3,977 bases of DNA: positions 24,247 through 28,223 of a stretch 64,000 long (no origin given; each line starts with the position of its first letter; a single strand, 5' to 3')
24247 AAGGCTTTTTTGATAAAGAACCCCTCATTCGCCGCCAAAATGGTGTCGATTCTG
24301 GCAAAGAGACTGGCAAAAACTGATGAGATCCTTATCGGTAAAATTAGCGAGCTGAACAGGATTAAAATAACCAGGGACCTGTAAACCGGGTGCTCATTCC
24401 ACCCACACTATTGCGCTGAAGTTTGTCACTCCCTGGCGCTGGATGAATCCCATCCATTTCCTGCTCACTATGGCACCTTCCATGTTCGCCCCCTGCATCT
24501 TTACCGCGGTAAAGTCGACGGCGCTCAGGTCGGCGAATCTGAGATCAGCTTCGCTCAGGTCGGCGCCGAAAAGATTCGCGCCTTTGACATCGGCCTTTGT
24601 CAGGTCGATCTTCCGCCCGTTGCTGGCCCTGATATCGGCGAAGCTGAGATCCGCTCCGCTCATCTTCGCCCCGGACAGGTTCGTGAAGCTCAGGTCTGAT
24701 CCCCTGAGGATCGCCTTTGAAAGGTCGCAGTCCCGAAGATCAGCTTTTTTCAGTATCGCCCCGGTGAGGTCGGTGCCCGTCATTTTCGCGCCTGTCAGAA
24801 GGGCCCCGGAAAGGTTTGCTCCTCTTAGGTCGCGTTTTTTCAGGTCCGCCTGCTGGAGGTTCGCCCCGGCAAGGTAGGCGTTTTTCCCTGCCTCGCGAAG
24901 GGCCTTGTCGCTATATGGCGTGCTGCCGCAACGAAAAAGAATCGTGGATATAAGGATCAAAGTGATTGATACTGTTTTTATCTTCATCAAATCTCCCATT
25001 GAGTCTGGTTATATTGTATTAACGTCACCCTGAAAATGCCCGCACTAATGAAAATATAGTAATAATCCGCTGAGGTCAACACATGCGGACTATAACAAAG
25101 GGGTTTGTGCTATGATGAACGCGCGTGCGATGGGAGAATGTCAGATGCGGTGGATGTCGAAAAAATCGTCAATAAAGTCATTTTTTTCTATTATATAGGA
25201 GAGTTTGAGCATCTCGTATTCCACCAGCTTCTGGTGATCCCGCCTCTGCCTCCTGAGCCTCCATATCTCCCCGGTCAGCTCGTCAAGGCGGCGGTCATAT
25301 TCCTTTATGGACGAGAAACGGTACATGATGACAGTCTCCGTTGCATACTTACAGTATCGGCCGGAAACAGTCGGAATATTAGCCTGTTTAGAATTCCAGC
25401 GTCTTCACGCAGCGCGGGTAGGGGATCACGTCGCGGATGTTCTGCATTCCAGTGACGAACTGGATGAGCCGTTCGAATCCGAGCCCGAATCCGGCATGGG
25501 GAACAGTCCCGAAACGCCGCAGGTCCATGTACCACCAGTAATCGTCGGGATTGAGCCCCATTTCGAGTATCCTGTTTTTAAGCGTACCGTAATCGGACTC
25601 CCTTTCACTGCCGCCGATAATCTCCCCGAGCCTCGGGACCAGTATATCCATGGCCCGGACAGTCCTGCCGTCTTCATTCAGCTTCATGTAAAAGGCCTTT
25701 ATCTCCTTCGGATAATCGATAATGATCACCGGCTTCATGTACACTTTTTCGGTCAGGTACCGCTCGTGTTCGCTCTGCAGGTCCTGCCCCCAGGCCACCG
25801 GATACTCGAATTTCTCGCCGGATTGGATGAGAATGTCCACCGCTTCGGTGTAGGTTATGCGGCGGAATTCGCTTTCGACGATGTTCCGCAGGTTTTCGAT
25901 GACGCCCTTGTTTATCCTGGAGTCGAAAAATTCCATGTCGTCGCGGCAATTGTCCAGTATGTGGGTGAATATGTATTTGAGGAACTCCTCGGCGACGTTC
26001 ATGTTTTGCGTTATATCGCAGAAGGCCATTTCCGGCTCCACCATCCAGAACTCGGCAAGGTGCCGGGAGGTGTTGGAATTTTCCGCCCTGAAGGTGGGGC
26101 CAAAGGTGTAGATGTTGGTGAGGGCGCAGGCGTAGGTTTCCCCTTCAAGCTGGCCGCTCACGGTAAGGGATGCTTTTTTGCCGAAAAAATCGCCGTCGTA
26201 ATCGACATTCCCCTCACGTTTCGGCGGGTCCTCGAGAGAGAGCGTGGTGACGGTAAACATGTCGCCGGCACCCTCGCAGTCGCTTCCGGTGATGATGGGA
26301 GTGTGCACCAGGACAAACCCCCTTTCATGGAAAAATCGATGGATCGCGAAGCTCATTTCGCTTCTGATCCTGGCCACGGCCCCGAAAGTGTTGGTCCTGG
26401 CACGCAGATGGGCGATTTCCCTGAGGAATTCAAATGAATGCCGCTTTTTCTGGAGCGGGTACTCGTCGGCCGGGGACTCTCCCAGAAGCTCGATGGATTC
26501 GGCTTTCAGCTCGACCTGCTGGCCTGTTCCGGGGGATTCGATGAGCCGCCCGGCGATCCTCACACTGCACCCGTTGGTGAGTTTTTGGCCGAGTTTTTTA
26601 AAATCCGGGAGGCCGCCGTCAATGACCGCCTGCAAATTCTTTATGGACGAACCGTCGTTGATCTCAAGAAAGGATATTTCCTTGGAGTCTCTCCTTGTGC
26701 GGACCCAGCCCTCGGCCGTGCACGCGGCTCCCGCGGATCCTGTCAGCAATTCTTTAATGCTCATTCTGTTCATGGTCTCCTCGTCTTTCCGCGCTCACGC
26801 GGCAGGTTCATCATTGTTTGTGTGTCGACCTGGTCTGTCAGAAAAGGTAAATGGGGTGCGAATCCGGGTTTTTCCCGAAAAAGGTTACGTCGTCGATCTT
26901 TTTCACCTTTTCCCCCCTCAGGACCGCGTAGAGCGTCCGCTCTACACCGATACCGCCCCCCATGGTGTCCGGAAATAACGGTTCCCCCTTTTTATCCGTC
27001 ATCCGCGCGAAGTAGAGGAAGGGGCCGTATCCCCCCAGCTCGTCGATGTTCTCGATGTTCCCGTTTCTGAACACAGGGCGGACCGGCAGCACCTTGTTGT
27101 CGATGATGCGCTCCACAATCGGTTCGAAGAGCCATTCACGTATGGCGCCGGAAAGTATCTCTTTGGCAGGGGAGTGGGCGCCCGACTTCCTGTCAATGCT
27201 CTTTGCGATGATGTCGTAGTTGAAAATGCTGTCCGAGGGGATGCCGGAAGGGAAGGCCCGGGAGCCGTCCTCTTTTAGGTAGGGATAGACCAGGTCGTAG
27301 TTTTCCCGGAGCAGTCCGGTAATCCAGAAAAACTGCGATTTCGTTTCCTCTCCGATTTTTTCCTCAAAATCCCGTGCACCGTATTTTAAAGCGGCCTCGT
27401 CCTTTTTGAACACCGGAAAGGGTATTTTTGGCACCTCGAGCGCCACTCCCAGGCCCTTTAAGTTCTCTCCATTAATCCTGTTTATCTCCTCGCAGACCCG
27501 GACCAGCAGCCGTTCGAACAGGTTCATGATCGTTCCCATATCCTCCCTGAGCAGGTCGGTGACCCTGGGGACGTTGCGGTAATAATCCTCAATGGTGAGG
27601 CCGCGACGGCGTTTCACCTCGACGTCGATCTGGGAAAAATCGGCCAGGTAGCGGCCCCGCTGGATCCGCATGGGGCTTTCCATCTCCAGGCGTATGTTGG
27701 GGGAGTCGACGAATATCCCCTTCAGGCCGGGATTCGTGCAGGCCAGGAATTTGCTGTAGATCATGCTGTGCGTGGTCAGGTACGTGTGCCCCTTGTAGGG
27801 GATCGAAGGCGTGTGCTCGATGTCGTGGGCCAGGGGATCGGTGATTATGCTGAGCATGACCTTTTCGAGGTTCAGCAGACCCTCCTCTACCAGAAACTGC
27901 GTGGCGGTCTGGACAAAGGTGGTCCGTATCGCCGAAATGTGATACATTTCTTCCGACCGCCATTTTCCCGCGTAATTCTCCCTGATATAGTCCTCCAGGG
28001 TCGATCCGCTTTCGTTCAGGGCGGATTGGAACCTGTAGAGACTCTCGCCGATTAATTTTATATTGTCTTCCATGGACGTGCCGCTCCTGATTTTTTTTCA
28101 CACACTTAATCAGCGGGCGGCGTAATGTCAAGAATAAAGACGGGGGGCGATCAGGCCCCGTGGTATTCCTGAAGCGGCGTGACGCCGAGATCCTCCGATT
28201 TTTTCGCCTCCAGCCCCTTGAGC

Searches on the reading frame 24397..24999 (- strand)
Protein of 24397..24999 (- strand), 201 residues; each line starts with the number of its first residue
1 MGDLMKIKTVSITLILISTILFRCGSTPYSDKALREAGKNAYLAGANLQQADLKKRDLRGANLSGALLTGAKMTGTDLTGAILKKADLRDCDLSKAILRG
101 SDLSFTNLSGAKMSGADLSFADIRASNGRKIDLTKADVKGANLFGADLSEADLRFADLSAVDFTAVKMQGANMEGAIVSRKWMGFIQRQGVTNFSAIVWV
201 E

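Call 16: search_protein_families(library=pfam, proteins=[window:24397-24999:-])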
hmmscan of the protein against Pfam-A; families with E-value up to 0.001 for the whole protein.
window:24397-24999:- (201 aa): 4 families
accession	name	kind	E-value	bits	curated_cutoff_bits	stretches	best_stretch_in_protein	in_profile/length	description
PF00805.28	Pentapeptide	-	1.9e-36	123.6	20.2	4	46-84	1-39/40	Pentapeptide repeats (8 copies)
PF13599.13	Pentapeptide_4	-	5.6e-11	42.8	38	1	74-146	4-76/78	Pentapeptide repeat region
PF13576.12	Pentapeptide_3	-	4.1e-09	37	27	0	61-96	9-47/48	Pentapeptide repeats (9 copies)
PF25296.1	Decapeptide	-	5.9e-05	23.3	45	0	98-165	7-74/74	Decapeptide repeat region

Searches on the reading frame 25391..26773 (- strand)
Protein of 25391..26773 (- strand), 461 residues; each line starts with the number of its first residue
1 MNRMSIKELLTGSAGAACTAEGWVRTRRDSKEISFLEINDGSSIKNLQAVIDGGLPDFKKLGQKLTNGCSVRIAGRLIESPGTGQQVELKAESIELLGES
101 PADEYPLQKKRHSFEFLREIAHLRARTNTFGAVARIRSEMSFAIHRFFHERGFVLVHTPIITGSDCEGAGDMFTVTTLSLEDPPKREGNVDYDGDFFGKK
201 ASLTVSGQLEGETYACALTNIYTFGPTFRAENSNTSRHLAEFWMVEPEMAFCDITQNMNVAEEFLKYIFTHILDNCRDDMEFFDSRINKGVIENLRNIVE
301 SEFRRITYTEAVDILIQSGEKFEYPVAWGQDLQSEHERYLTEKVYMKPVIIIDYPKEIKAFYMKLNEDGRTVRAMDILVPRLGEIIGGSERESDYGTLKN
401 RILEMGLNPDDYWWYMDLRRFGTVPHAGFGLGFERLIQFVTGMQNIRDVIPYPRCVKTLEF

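Call 14: search_protein_families(library=pfam, proteins=[window:25391-26773:-])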
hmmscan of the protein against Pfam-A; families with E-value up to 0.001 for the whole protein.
window:25391-26773:- (461 aa): 2 families
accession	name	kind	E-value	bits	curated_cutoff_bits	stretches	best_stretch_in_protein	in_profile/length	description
PF00152.25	tRNA-synt_2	-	9.2e-67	225.7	25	1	120-454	8-306/308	tRNA synthetases class II (D, K and N)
PF01336.31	tRNA_anti-codon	-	1.6e-13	50.8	27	1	20-97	3-75/75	OB-fold nucleic acid binding domain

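Call 50: search_protein_families(library=ncbifam, proteins=[window:25391-26773:-])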
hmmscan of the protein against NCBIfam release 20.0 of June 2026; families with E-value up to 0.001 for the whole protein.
window:25391-26773:- (461 aa): 18 families
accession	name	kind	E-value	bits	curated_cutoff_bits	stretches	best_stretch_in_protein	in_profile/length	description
NF003037.0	PRK03932.1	equivalog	3.1e-204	679.1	414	1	1-461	1-451/451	asparagine--tRNA ligase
TIGR00457.1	asnS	equivalog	2.8e-194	646.1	342.6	1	6-461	4-455/455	asparagine--tRNA ligase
NF003483.0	PRK05159.1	equivalog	1.1e-77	261.8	353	2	195-458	179-435/438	aspartate--tRNA(Asn) ligase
TIGR00458.1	aspS_nondisc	equivalog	2.9e-62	211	368.4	1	16-459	13-426/428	aspartate--tRNA(Asn) ligase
NF005052.0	PRK06462.1-1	equivalog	8.7e-47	159.9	368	1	116-455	32-346/353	asparagine synthetase A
NF005054.0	PRK06462.1-4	equivalog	1.7e-34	119.3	309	1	127-455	18-311/318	asparagine synthetase A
TIGR00459.1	aspS_bact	equivalog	1e-30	106.7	373.85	2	3-274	4-262/586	aspartate--tRNA ligase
NF001750.0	PRK00476.1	equivalog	1.4e-28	99.6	443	2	5-275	8-268/590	aspartate--tRNA ligase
NF005055.0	PRK06462.1-5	equivalog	4.3e-26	91.8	389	1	105-454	2-333/341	asparagine synthetase A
NF001756.1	PRK00484.1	subfamily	5.5e-22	78.1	468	1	218-454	237-484/488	lysine--tRNA ligase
NF005053.0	PRK06462.1-3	equivalog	2.8e-20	73.1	322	1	222-449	42-261/274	asparagine synthetase A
TIGR00499.1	lysS_bact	equivalog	1.4e-18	66.9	427.6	3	416-454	453-491/496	lysine--tRNA ligase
TIGR00462.1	genX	equivalog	1.1e-09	38.1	286.9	0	218-357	73-202/304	EF-P lysine aminoacylase EpmA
NF002821.0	PRK02983.1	equivalog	8.3e-08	30.7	742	0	8-161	652-805/1102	bifunctional lysylphosphatidylglycerol synthetase/lysine--tRNA ligase LysX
NF009460.0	PRK12820.1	equivalog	1.1e-07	30.4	1379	0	373-454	506-590/723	bifunctional aspartyl-tRNA synthetase/aspartyl/glutamyl-tRNA amidotransferase subunit C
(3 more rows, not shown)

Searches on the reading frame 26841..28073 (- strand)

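Call 14: search_protein_families(library=pfam, proteins=[window:26841-28073:-])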
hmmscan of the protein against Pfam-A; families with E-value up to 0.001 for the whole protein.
window:26841-28073:- (411 aa): 1 family
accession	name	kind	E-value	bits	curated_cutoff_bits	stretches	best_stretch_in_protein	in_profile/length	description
PF00152.25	tRNA-synt_2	-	7.1e-09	35.6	25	0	181-402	128-307/308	tRNA synthetases class II (D, K and N)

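Call 50: search_protein_families(library=ncbifam, proteins=[window:26841-28073:-])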
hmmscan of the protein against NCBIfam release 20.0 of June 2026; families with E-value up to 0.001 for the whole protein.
window:26841-28073:- (411 aa): 3 families
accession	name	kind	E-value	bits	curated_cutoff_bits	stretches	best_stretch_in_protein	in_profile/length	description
NF005054.0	PRK06462.1-4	equivalog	4.8e-39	134.3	309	2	36-158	14-137/318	asparagine synthetase A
NF005052.0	PRK06462.1-1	equivalog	6.9e-17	61.5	368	1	24-265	27-242/353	asparagine synthetase A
TIGR00458.1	aspS_nondisc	equivalog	0.00015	20.9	368.4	0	178-323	234-369/428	aspartate--tRNA(Asn) ligase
